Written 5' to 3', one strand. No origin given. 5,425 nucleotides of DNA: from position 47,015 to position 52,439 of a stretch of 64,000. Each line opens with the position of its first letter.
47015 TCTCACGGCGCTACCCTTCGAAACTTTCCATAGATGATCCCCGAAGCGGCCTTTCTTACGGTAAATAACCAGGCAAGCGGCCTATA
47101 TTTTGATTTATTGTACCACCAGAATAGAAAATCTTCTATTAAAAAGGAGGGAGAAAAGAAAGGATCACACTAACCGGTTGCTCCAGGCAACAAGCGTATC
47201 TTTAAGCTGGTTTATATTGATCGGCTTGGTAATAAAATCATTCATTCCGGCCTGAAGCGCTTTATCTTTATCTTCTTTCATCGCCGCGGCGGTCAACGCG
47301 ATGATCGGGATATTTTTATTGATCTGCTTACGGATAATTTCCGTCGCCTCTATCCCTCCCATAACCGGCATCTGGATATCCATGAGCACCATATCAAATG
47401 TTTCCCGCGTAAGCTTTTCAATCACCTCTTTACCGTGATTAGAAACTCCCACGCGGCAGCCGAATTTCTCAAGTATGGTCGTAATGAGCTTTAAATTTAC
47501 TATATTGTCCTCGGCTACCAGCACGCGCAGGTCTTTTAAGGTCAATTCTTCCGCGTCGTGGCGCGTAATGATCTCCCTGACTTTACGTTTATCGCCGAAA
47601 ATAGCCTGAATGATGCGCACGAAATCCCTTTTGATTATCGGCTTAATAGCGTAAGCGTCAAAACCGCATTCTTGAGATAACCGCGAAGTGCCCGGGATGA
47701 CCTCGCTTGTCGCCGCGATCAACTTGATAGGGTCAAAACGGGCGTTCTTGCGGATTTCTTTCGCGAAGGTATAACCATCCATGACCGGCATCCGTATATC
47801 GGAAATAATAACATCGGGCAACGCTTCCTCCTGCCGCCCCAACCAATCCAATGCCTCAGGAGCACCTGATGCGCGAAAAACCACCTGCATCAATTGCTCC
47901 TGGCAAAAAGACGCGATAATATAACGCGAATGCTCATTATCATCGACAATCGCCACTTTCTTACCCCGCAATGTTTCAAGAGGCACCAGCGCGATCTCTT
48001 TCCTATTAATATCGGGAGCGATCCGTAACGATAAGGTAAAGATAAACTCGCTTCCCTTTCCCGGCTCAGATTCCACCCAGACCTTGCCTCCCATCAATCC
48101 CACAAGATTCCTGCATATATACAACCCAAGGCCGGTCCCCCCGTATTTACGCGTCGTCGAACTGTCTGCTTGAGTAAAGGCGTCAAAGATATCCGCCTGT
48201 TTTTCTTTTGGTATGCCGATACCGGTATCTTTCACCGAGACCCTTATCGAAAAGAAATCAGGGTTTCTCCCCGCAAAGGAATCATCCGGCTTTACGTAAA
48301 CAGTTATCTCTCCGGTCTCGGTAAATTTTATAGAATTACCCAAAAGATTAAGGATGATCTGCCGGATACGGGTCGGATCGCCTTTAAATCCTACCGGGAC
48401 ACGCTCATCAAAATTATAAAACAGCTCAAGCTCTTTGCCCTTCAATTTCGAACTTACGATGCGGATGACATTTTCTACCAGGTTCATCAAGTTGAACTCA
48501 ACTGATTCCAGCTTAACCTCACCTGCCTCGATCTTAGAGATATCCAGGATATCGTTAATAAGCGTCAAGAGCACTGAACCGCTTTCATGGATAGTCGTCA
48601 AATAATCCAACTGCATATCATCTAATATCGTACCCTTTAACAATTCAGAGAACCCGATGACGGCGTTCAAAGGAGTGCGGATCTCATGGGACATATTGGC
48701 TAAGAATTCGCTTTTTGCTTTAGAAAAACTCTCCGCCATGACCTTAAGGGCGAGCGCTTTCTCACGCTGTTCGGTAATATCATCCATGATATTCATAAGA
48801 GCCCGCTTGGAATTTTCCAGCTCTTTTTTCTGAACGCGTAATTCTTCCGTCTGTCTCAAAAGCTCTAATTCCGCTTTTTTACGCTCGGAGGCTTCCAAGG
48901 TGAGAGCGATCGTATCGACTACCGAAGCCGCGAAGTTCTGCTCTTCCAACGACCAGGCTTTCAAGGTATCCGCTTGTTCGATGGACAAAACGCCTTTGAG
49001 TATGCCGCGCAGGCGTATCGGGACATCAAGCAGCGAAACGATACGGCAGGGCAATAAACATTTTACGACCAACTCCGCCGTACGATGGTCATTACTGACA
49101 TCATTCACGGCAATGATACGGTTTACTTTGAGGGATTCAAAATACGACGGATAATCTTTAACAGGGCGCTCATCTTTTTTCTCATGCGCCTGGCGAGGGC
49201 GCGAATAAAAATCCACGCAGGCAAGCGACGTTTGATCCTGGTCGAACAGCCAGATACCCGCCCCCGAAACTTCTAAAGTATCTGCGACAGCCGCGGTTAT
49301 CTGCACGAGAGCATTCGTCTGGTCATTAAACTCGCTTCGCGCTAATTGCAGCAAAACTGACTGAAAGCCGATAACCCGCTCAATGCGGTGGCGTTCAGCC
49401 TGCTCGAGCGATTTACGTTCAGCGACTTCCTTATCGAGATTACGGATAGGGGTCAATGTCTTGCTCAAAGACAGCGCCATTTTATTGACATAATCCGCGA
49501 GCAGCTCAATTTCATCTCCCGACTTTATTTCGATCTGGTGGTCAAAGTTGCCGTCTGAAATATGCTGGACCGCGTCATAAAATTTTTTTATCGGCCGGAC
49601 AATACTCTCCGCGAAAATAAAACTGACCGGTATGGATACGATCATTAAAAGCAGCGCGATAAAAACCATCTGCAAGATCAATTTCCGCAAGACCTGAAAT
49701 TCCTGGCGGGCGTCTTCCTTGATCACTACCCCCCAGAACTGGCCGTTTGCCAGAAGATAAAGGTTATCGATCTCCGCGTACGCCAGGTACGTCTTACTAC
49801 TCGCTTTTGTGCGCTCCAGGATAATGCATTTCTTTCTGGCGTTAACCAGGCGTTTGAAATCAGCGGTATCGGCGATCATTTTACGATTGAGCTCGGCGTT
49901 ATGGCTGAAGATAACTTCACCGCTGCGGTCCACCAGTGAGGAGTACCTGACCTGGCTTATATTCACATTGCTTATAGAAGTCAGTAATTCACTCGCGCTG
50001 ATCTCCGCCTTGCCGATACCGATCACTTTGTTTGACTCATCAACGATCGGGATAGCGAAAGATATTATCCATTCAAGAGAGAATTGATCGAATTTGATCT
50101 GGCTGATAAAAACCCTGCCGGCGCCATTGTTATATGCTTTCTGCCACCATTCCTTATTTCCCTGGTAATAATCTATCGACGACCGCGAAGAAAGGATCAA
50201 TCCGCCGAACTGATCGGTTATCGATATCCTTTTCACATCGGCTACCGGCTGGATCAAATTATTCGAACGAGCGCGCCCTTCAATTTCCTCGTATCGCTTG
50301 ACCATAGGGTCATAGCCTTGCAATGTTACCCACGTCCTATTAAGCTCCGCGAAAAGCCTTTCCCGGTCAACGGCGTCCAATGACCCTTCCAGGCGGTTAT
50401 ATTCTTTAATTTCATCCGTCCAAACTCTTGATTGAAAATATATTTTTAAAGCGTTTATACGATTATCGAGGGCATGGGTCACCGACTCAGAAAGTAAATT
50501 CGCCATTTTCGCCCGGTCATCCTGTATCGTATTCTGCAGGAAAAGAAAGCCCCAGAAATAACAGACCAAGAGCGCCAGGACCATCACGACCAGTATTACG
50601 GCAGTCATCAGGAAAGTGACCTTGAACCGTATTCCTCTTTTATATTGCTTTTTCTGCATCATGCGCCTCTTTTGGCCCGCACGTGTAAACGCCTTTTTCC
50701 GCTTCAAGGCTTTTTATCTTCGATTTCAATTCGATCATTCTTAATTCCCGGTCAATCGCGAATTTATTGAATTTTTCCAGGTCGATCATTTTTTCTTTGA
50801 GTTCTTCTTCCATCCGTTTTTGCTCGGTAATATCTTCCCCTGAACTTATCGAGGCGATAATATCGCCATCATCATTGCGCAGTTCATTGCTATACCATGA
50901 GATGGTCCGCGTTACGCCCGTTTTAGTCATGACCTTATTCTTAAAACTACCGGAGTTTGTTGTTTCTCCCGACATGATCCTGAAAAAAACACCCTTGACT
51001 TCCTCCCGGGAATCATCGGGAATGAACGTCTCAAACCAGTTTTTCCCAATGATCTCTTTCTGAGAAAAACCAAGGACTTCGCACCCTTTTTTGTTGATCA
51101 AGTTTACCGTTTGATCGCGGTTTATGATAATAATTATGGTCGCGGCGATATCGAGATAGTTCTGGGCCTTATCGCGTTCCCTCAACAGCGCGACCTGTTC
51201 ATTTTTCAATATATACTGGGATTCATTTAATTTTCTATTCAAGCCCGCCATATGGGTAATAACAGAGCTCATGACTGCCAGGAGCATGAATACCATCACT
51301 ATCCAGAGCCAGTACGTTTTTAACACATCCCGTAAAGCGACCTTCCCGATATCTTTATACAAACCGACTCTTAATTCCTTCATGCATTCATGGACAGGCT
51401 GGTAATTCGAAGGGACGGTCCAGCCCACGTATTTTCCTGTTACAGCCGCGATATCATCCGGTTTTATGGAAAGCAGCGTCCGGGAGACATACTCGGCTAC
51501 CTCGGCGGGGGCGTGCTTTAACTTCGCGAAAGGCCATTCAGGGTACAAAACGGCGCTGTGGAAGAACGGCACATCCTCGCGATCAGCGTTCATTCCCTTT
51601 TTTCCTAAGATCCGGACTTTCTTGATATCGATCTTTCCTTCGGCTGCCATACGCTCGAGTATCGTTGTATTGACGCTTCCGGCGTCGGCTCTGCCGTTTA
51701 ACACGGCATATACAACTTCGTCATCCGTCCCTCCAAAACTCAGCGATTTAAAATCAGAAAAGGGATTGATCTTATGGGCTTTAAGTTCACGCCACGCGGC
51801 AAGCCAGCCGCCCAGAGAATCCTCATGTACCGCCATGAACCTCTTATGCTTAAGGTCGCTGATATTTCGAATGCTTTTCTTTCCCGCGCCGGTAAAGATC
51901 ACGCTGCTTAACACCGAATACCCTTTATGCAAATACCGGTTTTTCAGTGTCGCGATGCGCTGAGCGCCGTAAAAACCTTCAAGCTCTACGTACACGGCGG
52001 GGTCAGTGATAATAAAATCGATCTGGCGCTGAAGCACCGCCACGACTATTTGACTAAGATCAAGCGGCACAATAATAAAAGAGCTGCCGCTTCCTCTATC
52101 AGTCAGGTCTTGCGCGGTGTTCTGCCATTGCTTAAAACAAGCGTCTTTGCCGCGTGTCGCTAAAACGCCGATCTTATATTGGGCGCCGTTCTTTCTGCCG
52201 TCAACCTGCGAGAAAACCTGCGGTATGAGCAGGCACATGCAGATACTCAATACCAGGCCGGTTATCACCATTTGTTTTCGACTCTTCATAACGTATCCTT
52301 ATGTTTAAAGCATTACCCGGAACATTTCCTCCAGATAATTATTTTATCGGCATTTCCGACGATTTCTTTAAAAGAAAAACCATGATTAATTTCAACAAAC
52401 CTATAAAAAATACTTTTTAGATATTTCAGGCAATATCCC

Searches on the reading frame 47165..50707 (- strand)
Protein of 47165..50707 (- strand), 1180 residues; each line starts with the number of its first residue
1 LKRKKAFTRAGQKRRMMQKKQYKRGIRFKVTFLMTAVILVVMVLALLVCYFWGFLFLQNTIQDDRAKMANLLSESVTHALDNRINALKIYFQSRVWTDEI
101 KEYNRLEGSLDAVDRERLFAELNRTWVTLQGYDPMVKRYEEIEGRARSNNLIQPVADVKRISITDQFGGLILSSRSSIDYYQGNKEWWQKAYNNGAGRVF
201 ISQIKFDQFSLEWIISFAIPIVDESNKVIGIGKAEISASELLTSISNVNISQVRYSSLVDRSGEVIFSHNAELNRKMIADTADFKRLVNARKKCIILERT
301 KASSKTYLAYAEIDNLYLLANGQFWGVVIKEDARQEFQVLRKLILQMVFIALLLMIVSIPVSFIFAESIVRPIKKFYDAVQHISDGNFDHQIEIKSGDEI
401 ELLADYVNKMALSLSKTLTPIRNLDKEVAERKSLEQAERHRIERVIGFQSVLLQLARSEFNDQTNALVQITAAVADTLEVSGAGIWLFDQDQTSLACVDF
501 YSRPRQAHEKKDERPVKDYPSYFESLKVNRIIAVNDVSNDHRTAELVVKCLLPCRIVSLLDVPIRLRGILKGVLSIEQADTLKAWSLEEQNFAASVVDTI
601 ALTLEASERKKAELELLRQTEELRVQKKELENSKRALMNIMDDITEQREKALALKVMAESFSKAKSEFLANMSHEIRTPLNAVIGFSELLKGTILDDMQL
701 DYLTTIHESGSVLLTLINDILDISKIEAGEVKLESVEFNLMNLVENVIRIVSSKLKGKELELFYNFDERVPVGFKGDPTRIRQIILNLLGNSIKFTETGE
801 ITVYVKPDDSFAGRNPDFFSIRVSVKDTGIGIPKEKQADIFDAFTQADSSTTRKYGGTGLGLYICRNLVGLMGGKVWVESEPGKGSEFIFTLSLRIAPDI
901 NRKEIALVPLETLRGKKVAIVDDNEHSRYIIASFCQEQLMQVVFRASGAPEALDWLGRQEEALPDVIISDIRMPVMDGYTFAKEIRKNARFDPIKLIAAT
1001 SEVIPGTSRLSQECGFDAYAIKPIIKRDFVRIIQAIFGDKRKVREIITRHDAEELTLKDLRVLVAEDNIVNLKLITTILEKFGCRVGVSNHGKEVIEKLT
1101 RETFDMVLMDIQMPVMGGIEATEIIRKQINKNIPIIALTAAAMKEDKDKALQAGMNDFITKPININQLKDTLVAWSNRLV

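Call 47: search_protein_families(library=pfam, proteins=[window:47165-50707:-], max_evalue=0.00001)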
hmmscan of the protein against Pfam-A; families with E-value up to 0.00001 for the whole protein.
window:47165-50707:- (1180 aa): 7 families
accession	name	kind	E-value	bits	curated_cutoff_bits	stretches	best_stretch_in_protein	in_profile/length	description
PF00072.30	Response_reg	-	6.8e-46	155.5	30.2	2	1062-1171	1-109/111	Response regulator receiver domain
PF02518.31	HATPase_c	-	1.7e-32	112.6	26.4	1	776-895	1-110/111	Histidine kinase-, DNA gyrase B-, and HSP90-like ATPase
PF00512.31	HisKA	-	6.4e-22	77.8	26.9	1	664-729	1-66/66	His Kinase A (phospho-acceptor) domain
PF00672.30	HAMP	-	1e-11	45.4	25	1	366-415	3-52/53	HAMP domain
PF02743.24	dCache_1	-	4.3e-10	40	45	1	148-317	64-234/240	Cache domain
PF01590.32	GAF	-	1.9e-09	38.6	22.4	1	469-604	8-133/133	GAF domain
PF22673.2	MCP-like_PDC_1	-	4.2e-06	27.6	27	0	173-241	46-111/113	Methyl-accepting chemotaxis protein-like, first PDC sensor domain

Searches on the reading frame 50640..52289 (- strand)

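Call 47: search_protein_families(library=pfam, proteins=[window:50640-52289:-], max_evalue=0.00001)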
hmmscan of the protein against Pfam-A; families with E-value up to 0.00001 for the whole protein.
window:50640-52289:- (549 aa): 4 families
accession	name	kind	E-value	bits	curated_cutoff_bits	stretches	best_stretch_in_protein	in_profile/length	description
PF12974.12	Phosphonate-bd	-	2.4e-34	119.2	27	1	40-278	1-219/242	ABC transporter, phosphonate, periplasmic substrate-binding protein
PF08448.16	PAS_4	-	5.3e-11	43.2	23.1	1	385-492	7-110/110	PAS fold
PF00989.32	PAS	-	3.5e-10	40.3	22.6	1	382-484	10-110/113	PAS fold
PF13426.13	PAS_9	-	8.9e-08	32.8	27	1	385-489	3-103/103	PAS domain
